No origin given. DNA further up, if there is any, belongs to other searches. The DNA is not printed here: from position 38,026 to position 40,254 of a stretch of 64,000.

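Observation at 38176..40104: Soluble chemoreceptor fusing a degenerate [FeFe]-hydrogenase H-cluster domain to an MCP signalling module, a candidate H2/redox sensor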

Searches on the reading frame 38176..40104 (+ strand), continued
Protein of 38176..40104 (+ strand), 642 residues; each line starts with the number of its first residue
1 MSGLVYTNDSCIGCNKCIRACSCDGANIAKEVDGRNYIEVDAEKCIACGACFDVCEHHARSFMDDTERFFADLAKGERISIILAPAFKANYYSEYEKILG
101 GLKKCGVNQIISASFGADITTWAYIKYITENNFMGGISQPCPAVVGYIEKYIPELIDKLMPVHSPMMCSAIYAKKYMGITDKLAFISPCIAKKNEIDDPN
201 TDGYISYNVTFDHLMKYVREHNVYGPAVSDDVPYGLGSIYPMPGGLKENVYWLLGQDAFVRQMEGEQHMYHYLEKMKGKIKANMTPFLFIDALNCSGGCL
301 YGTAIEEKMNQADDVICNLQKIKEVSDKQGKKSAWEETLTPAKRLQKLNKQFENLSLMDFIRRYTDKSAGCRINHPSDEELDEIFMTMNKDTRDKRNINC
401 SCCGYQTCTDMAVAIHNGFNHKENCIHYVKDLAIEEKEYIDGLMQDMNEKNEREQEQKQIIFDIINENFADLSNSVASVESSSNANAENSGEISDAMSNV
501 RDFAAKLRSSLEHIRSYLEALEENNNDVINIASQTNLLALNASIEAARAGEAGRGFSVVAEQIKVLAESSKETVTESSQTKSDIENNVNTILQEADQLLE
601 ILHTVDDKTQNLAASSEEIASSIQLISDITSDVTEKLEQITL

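Call 9: find_homologous_proteins(query=window:38176-40104:+, max_evalue=1e-10)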
Query window:38176-40104:+ (642 aa): 6054 proteins with E <= 1e-10 among 8000 candidates; the best 120 are listed.
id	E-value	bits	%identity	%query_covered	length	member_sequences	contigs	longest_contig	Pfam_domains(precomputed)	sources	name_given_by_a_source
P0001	0.0e+0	1460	100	100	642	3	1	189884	PF00015.27,PF14697.12,PF02906.20,PF12837.13,PF00037.33,PF12838.13,PF13237.12,PF13187.12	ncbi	-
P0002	0.0e+0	1322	90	100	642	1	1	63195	PF00015.27,PF14697.12,PF02906.20,PF12837.13,PF00037.33,PF12838.13,PF13237.12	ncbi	-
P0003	2.5e-294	995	67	100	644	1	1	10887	PF00015.27,PF14697.12,PF02906.20,PF04060.19,PF00037.33,PF12838.13,PF13237.12,PF13187.12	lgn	-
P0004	3.5e-284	962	64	100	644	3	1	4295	PF00015.27,PF14697.12,PF02906.20,PF04060.19,PF00037.33,PF13237.12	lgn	-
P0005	1.4e-280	950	64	100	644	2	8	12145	PF00015.27,PF02906.20,PF04060.19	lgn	-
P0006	1.0e-278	944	64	100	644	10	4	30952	PF00015.27,PF14697.12,PF02906.20,PF04060.19,PF12837.13,PF00037.33,PF12838.13,PF13187.12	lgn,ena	-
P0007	6.9e-278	941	64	100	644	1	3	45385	PF00015.27,PF14697.12,PF02906.20,PF04060.19,PF00037.33,PF12838.13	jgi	-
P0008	1.1e-277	941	63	100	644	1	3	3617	PF00015.27,PF14697.12,PF02906.20,PF04060.19,PF00037.33,PF12838.13,PF13237.12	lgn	-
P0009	7.2e-277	938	63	99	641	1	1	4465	PF00015.27,PF14697.12,PF02906.20,PF04060.19,PF00037.33,PF12838.13,PF13237.12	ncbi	-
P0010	7.6e-277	938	63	100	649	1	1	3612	PF00015.27,PF14697.12,PF02906.20,PF04060.19,PF00037.33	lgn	-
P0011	1.1e-276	937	63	99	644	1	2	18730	PF00015.27,PF02906.20,PF04060.19,PF00037.33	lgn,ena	-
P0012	3.9e-276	935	63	100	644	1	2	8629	PF00015.27,PF02906.20,PF04060.19,PF00037.33,PF12838.13,PF13237.12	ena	-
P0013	6.8e-276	935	64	100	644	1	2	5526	PF00015.27,PF02906.20,PF04060.19,PF12837.13,PF00037.33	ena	-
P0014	4.5e-275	932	63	100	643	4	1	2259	PF00015.27,PF14697.12,PF02906.20,PF04060.19,PF12837.13,PF00037.33,PF12838.13,PF13237.12,PF13187.12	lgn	-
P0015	9.2e-275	931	63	100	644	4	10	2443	PF00015.27,PF14697.12,PF02906.20,PF04060.19,PF12837.13,PF00037.33,PF12838.13,PF13237.12,PF13187.12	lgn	-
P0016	1.2e-274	931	63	99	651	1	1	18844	PF00015.27,PF14697.12,PF02906.20,PF12837.13,PF00037.33,PF13237.12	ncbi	-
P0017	1.5e-274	930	63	99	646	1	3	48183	PF00015.27,PF02906.20,PF04060.19,PF12837.13,PF00037.33,PF12838.13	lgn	-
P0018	1.9e-273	926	62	100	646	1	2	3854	PF00015.27,PF14697.12,PF02906.20,PF04060.19,PF12837.13,PF00037.33,PF12838.13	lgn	-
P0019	2.0e-273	926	62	100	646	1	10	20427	PF00015.27,PF14697.12,PF02906.20,PF04060.19,PF12837.13,PF00037.33,PF12838.13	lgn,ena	-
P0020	2.2e-273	926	62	100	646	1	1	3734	PF00015.27,PF14697.12,PF02906.20,PF04060.19,PF12838.13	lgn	-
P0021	2.9e-273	926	62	100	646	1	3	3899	PF00015.27,PF14697.12,PF02906.20,PF04060.19,PF12837.13,PF00037.33,PF12838.13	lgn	-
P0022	4.0e-273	925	62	99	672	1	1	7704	PF00015.27,PF02906.20,PF00037.33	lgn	-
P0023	4.6e-273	925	63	100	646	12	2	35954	PF00015.27,PF14697.12,PF02906.20,PF12837.13,PF00037.33,PF13237.12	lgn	-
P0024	5.3e-273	925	62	100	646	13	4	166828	PF00015.27,PF02906.20,PF04060.19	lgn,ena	-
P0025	9.8e-273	924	62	100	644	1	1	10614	PF00015.27,PF02906.20,PF04060.19,PF00037.33,PF12838.13,PF13237.12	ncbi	ncbi:MAG: [Fe-Fe] hydrogenase large subunit C-terminal domain-containing protein [Lachnospiraceae ba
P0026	1.4e-272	924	62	100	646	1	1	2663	PF00015.27,PF14697.12,PF02906.20,PF04060.19,PF12837.13,PF00037.33,PF12838.13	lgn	-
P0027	1.5e-272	924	62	99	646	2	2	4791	PF00015.27,PF14697.12,PF02906.20,PF12797.13,PF12837.13,PF00037.33,PF12838.13,PF13237.12,PF13187.12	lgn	-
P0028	2.5e-272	923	62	100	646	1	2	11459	PF00015.27,PF14697.12,PF02906.20,PF04060.19,PF12837.13,PF00037.33,PF12838.13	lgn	-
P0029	3.5e-272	922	62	99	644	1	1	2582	PF00015.27,PF14697.12,PF02906.20,PF04060.19,PF00037.33,PF12838.13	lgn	-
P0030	4.0e-272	922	62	100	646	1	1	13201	PF00015.27,PF14697.12,PF02906.20,PF04060.19,PF12837.13,PF00037.33,PF12838.13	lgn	-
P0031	4.1e-272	922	62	100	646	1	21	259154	PF00015.27,PF14697.12,PF02906.20,PF12837.13,PF00037.33,PF12838.13,PF13237.12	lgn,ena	-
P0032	5.3e-272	922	62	100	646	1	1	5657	PF00015.27,PF14697.12,PF02906.20,PF12837.13,PF00037.33,PF12838.13,PF13187.12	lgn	-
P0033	8.4e-272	921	62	100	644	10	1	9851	PF00015.27,PF02906.20,PF04060.19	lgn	-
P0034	1.0e-271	921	62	100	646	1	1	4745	PF00015.27,PF14697.12,PF02906.20,PF12837.13,PF00037.33,PF12838.13,PF13187.12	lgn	-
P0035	1.4e-271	920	62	100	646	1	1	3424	PF00015.27,PF14697.12,PF02906.20,PF12837.13,PF00037.33,PF12838.13,PF13187.12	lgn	-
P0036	1.6e-271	920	62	100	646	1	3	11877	PF00015.27,PF14697.12,PF02906.20,PF12837.13,PF00037.33,PF12838.13,PF13237.12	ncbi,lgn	-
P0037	1.6e-271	920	63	99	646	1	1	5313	PF00015.27,PF14697.12,PF02906.20,PF04060.19,PF12837.13,PF00037.33,PF12838.13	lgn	-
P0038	3.2e-271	919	61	100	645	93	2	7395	PF00015.27,PF02906.20,PF04060.19,PF12837.13,PF00037.33,PF12838.13,PF13237.12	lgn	-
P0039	3.5e-271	919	61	100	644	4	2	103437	PF00015.27,PF14697.12,PF02906.20,PF04060.19,PF00037.33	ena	-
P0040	4.4e-271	919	61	100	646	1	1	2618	PF00015.27,PF14697.12,PF02906.20,PF12837.13,PF00037.33,PF12838.13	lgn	-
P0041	5.4e-271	918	61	100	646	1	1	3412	PF00015.27,PF14697.12,PF02906.20,PF12837.13,PF00037.33,PF12838.13,PF13187.12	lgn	-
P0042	5.6e-271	918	61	100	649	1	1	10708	PF00015.27,PF14697.12,PF02906.20,PF12837.13,PF00037.33,PF12838.13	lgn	-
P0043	6.0e-271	918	62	100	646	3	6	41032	PF00015.27,PF14697.12,PF02906.20,PF04060.19,PF12837.13,PF00037.33,PF12838.13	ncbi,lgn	-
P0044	1.0e-270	918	62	100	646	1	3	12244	PF00015.27,PF14697.12,PF02906.20,PF12837.13,PF00037.33,PF12838.13,PF13237.12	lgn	-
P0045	1.6e-270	917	62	100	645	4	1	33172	PF00015.27,PF14697.12,PF02906.20,PF04060.19,PF12837.13,PF00037.33,PF12838.13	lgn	-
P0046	1.6e-270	917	61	100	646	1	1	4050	PF00015.27,PF14697.12,PF02906.20,PF12837.13,PF00037.33,PF12838.13,PF13237.12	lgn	-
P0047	3.2e-270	916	61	100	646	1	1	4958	PF00015.27,PF14697.12,PF02906.20,PF00037.33,PF12838.13,PF13187.12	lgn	-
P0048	4.3e-270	915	61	100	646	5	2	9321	PF00015.27,PF14697.12,PF02906.20,PF12837.13,PF00037.33,PF12838.13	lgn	-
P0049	5.4e-270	915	61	100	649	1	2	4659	PF00015.27,PF14697.12,PF02906.20,PF04060.19,PF00037.33,PF12838.13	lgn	-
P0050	9.2e-270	914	60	100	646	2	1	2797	PF00015.27,PF02906.20,PF04060.19,PF12837.13,PF00037.33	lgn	-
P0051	2.4e-269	913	61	100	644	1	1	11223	PF00015.27,PF14697.12,PF02906.20,PF04060.19,PF12837.13,PF00037.33,PF12838.13,PF13237.12,PF13187.12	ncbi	ncbi:MAG: [Fe-Fe] hydrogenase large subunit C-terminal domain-containing protein [Lachnospiraceae ba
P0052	2.8e-269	913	61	100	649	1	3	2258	PF00015.27,PF14697.12,PF02906.20,PF04060.19,PF00037.33,PF12838.13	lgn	-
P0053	3.0e-269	913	61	100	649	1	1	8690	PF00015.27,PF14697.12,PF02906.20,PF12837.13,PF00037.33,PF12838.13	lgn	-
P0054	4.0e-269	912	61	100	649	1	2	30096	PF00015.27,PF14697.12,PF02906.20,PF12837.13,PF00037.33,PF12838.13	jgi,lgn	-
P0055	5.1e-269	912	61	100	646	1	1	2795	PF00015.27,PF14697.12,PF02906.20,PF12837.13,PF00037.33,PF12838.13,PF13187.12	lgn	-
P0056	1.0e-268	911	61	100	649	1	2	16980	PF00015.27,PF14697.12,PF02906.20,PF12837.13,PF00037.33,PF12838.13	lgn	-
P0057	2.1e-268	910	63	99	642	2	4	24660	PF00015.27,PF02906.20,PF00037.33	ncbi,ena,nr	ncbi:MAG: 4Fe-4S binding protein [Lachnospiraceae bacterium]|nr:4Fe-4S binding protein [Lachnospirac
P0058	2.7e-268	910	62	100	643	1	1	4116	PF00015.27,PF14697.12,PF02906.20,PF04060.19,PF00037.33,PF12838.13,PF13237.12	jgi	-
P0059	2.9e-268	909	61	99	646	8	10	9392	PF00015.27,PF02906.20,PF04060.19,PF00037.33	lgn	-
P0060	2.9e-268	909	61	100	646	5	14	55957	PF00015.27,PF14697.12,PF02906.20,PF12837.13,PF00037.33,PF12838.13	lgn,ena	-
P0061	1.1e-267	907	61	100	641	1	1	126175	PF00015.27,PF14697.12,PF02906.20,PF12837.13,PF00037.33,PF12838.13,PF13237.12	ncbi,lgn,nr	ncbi:4Fe-4S binding domain-containing protein [Lachnospiraceae bacterium XBB1006]|nr:4Fe-4S binding 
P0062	1.3e-267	907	60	100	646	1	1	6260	PF00015.27,PF14697.12,PF02906.20,PF04060.19,PF12837.13,PF00037.33,PF12838.13,PF13187.12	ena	-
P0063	1.5e-267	907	61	100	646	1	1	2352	PF00015.27,PF14697.12,PF02906.20,PF00037.33,PF12838.13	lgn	-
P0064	1.7e-267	907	61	100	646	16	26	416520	PF00015.27,PF14697.12,PF02906.20,PF12837.13,PF00037.33,PF12838.13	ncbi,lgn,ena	-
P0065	5.8e-267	905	60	100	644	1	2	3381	PF00015.27,PF14697.12,PF02906.20,PF04060.19,PF00037.33,PF12838.13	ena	-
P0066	3.5e-266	903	60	100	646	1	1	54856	PF00015.27,PF14697.12,PF02906.20,PF12837.13,PF00037.33,PF12838.13,PF13237.12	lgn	-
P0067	3.5e-266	903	62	99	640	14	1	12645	PF00015.27,PF14697.12,PF02906.20,PF12837.13,PF00037.33,PF12838.13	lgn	-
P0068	4.6e-266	902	62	99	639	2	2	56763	PF00015.27,PF14697.12,PF02906.20,PF00037.33,PF12838.13,PF13237.12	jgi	-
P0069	6.3e-266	902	63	99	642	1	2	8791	PF00015.27,PF02906.20,PF00037.33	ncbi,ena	-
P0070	6.4e-266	902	60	100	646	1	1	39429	PF00015.27,PF14697.12,PF02906.20,PF12837.13,PF00037.33,PF12838.13,PF13237.12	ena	-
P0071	1.2e-265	901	62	100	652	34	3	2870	PF00015.27,PF14697.12,PF02906.20,PF04060.19,PF12837.13,PF00037.33,PF12838.13,PF13237.12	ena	-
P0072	1.2e-265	901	62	99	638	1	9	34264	PF00015.27,PF02906.20,PF12837.13,PF00037.33,PF12838.13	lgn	-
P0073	3.0e-265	899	62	99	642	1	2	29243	PF00015.27,PF02906.20,PF00037.33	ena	-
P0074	3.0e-265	899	62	99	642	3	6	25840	PF00015.27,PF02906.20,PF00037.33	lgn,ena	-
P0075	3.8e-265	899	62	99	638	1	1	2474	PF00015.27,PF02906.20,PF12837.13,PF00037.33,PF12838.13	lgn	-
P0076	3.9e-265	899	62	99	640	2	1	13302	PF00015.27,PF14697.12,PF02906.20,PF12837.13,PF00037.33,PF12838.13,PF13237.12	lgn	-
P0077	4.8e-265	899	62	99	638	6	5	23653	PF00015.27,PF02906.20,PF12837.13,PF00037.33,PF12838.13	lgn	-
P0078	3.1e-264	896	61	99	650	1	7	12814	PF00015.27,PF11932.14,PF02906.20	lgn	-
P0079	3.4e-264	896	60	100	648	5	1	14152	PF00015.27,PF14697.12,PF02906.20,PF12837.13,PF00037.33,PF12838.13,PF13237.12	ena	-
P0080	4.6e-264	896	63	100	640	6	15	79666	PF00015.27,PF14697.12,PF02906.20,PF12837.13,PF00037.33,PF12838.13,PF13237.12,PF13187.12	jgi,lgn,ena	-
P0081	8.1e-264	895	62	99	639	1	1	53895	PF00015.27,PF02906.20,PF12837.13,PF00037.33,PF12838.13,PF13237.12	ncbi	-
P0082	1.0e-263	894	62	99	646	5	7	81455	PF00015.27,PF11932.14,PF02906.20,PF12837.13,PF00037.33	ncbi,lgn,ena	-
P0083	1.2e-263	894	59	100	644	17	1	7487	PF00015.27,PF14697.12,PF02906.20,PF04060.19,PF12837.13,PF00037.33,PF12838.13,PF13237.12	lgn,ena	-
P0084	1.2e-263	894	61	99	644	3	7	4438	PF00015.27,PF02906.20,PF04060.19,PF00037.33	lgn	-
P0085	2.0e-263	893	61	99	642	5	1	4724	PF00015.27,PF14697.12,PF02906.20,PF12837.13,PF00037.33,PF12838.13,PF13237.12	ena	-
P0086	3.3e-263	893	61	99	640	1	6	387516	PF00015.27,PF14697.12,PF02906.20,PF12837.13,PF00037.33,PF12838.13,PF13237.12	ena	-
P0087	7.8e-263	891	61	100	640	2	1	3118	PF00015.27,PF02906.20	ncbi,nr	ncbi:MAG: 4Fe-4S binding protein [Oscillospiraceae bacterium]|nr:4Fe-4S binding protein [Oscillospir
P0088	1.3e-262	891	61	99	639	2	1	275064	PF00015.27,PF02906.20,PF12838.13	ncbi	-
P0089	1.3e-262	891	61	99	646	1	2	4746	PF00015.27,PF02906.20,PF00037.33,PF13237.12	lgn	-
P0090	1.5e-262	891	62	99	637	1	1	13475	PF00015.27,PF14697.12,PF02906.20,PF12837.13,PF00037.33,PF12838.13,PF13237.12,PF13187.12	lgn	-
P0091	4.2e-262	889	61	100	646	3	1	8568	PF00015.27,PF02906.20,PF12837.13,PF00037.33,PF12838.13,PF13237.12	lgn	-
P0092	6.7e-262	888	61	99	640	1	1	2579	PF00015.27,PF14697.12,PF02906.20,PF12837.13,PF00037.33,PF12838.13,PF13237.12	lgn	-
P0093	8.7e-262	888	61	100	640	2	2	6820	PF00015.27,PF02906.20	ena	-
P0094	1.1e-261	888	62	99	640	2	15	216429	PF00015.27,PF14697.12,PF02906.20,PF12837.13,PF00037.33,PF12838.13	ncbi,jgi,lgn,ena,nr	ncbi:MAG: transcriptional regulator [Lachnospiraceae bacterium]|nr:transcriptional regulator [Lachno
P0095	3.2e-261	886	62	99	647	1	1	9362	PF00015.27,PF11932.14,PF02906.20,PF00037.33,PF04108.18,PF12838.13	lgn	-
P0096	7.7e-261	885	62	99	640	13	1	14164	PF00015.27,PF02906.20,PF12837.13,PF00037.33,PF12838.13,PF13237.12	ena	-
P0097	9.7e-261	885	61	99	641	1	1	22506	PF00015.27,PF11932.14,PF02906.20,PF12837.13,PF00037.33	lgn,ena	-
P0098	1.3e-260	884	60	100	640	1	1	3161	PF00015.27,PF02906.20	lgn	-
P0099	1.4e-260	884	60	100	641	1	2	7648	PF00015.27,PF14697.12,PF02906.20,PF12837.13,PF00037.33,PF12838.13,PF13237.12,PF12800.13,PF13187.12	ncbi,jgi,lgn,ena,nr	ncbi:MAG: 4Fe-4S dicluster domain-containing protein [Lachnospiraceae bacterium]|jgi:iron only hydro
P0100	1.7e-260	884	61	99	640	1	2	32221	PF00015.27,PF02906.20,PF12837.13,PF00037.33,PF12838.13,PF13237.12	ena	-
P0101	1.9e-260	884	62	99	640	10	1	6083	PF00015.27,PF14697.12,PF02906.20,PF12838.13,PF13237.12,PF13187.12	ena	-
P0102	1.9e-260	884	62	99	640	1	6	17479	PF00015.27,PF02906.20,PF12837.13,PF00037.33,PF12838.13,PF13237.12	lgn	-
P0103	2.2e-260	883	60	100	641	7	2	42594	PF00015.27,PF14697.12,PF02906.20,PF12837.13,PF00037.33,PF12838.13,PF13237.12,PF13187.12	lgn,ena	-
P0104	2.2e-260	883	61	99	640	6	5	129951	PF00015.27,PF11932.14,PF14697.12,PF02906.20,PF12837.13,PF00037.33,PF12838.13,PF13237.12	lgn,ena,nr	nr:4Fe-4S binding protein [Lachnospiraceae bacterium]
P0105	3.2e-260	883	59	100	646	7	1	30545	PF00015.27,PF14697.12,PF02906.20,PF12837.13,PF00037.33,PF12838.13,PF13237.12,PF13187.12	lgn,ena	-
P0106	3.7e-260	883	60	99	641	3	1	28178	PF00015.27,PF14697.12,PF02906.20,PF12837.13,PF00037.33,PF12838.13,PF13237.12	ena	-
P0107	4.5e-260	882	60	99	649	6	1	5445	PF00015.27,PF14697.12,PF02906.20,PF12837.13,PF00037.33,PF12838.13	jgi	jgi:iron only hydrogenase large subunit-like protein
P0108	5.4e-260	882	62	99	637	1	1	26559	PF00015.27,PF14697.12,PF02906.20,PF04108.18,PF07889.18,PF12838.13,PF13237.12,PF13187.12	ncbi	-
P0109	8.0e-260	882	62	99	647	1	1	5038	PF00015.27,PF11932.14,PF02906.20,PF00037.33,PF04108.18,PF12838.13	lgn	-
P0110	1.0e-259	881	59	100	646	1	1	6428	PF00015.27,PF14697.12,PF02906.20,PF04060.19,PF12837.13,PF00037.33,PF12838.13,PF13237.12,PF13187.12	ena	-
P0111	1.2e-259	881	61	100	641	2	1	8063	PF00015.27,PF14697.12,PF02906.20,PF04060.19,PF12837.13,PF00037.33,PF12838.13,PF13237.12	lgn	-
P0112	1.2e-259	881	61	99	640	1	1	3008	PF00015.27,PF14697.12,PF02906.20,PF12837.13,PF00037.33,PF12838.13,PF13237.12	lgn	-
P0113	1.3e-259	881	61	99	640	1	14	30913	PF00015.27,PF14697.12,PF02906.20,PF12837.13,PF00037.33,PF12838.13,PF13237.12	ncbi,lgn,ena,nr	ncbi:MAG: 4Fe-4S binding protein [Lachnospiraceae bacterium]|nr:4Fe-4S binding protein [Lachnospirac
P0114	1.5e-259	881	60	100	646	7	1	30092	PF00015.27,PF02906.20,PF12837.13,PF00037.33,PF12838.13,PF13237.12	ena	-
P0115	1.8e-259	880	61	99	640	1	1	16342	PF00015.27,PF14697.12,PF02906.20,PF12837.13,PF00037.33,PF12838.13,PF13237.12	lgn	-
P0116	1.8e-259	880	59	99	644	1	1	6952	PF00015.27,PF14697.12,PF02906.20,PF12837.13,PF00037.33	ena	-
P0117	2.6e-259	880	61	99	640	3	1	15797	PF00015.27,PF14697.12,PF02906.20,PF12837.13,PF00037.33,PF12838.13,PF13237.12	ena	-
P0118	2.7e-259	880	60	100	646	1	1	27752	PF00015.27,PF14697.12,PF02906.20,PF04060.19,PF12837.13,PF00037.33,PF12838.13,PF13237.12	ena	-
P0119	3.0e-259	880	61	99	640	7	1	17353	PF00015.27,PF14697.12,PF02906.20,PF00037.33,PF12838.13,PF13237.12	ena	-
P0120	3.6e-259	879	61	99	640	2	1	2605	PF00015.27,PF11932.14,PF14697.12,PF02906.20,PF12837.13,PF00037.33,PF12838.13,PF13237.12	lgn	-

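Call 15: find_related_loci(query=window:38176-40104:+, collection=genome_contigs, flank=10000)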
Query window:38176-40104:+ (642 aa) in genome_contigs; peptide patterns used: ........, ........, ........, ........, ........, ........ (x = any residue, [..] = any of these).
63 stretches matched a pattern; 38 encode a relative of the query (tblastn E <= 1e-3); 38 distinct loci.
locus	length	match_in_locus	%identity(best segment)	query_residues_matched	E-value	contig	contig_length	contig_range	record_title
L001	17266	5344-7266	62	1-641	0e+0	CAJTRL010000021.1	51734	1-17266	MAG TPA_asm: uncultured Lachnospiraceae bacterium isolate MGBC110096 genome assembly, contig: MGBC110096.21, whole genom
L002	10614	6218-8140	62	1-641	0e+0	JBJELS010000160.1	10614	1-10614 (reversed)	MAG: Lachnospiraceae bacterium isolate LOHA26_bin.004 NODE_3040_length_10614_cov_5.002178, whole genome shotgun sequence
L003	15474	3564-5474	63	1-637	0e+0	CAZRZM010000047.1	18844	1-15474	MAG TPA_asm: uncultured Acetatifactor sp. isolate SRP287540_co2_68 genome assembly, contig: NODE_3189_length_18844_cov_1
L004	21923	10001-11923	62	1-641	0e+0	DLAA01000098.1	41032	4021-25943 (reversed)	MAG TPA_asm: Lachnospiraceae bacterium UBA7060 UBA7060_contig_90, whole genome shotgun sequence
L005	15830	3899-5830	63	1-641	0e+0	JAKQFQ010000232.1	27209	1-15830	MAG: Bacillota bacterium isolate USDE_maxbin.203 k141_1927915, whole genome shotgun sequence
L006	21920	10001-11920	61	1-640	0e+0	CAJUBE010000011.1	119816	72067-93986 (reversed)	MAG TPA_asm: uncultured Lachnospiraceae bacterium isolate MGBC123502 genome assembly, contig: MGBC123502.11, whole genom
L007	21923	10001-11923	61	1-641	0e+0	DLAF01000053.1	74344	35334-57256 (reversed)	MAG TPA_asm: Lachnospiraceae bacterium UBA7054 UBA7054_contig_632, whole genome shotgun sequence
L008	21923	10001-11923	61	1-641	0e+0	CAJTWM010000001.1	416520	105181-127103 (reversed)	MAG TPA_asm: uncultured Lachnospiraceae bacterium isolate MGBC114950 genome assembly, contig: MGBC114950.1, whole genome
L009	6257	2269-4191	62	1-641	0e+0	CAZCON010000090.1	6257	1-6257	MAG TPA_asm: uncultured Lachnospiraceae bacterium isolate SRP350583_co2_288 genome assembly, contig: NODE_18922_length_6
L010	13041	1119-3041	62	1-641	0e+0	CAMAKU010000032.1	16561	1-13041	MAG: uncultured Roseburia sp. isolate SRR5665903_bin.11_metaWRAP_v1.3_MAG genome assembly, contig: ERZ11448883.5537, who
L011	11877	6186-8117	62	1-641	0e+0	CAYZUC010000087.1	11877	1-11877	MAG TPA_asm: uncultured Lachnospiraceae bacterium isolate SRP192927_co1_836 genome assembly, contig: NODE_12626_length_1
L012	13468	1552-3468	58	3-640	0e+0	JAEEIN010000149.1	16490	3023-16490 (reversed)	MAG: Lachnospiraceae bacterium isolate Tb.RUG.147 k141_10166592_flag=1_multi=17.3704_len=16490, whole genome shotgun seq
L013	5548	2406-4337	59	2-642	0e+0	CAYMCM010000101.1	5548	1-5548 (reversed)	MAG TPA_asm: uncultured Roseburia sp. isolate SRP350583_co1_399 genome assembly, contig: NODE_22527_length_5548_cov_14.8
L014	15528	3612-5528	58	3-640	0e+0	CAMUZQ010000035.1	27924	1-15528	MAG TPA_asm: uncultured Lachnospiraceae bacterium isolate SRR8387717_bin.71_metaWRAP_v1.3_MAG genome assembly, contig: E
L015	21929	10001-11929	58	2-641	0e+0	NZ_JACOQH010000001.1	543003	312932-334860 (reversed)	Roseburia yibonii strain BX0805 DNA.637_ctg0001, whole genome shotgun sequence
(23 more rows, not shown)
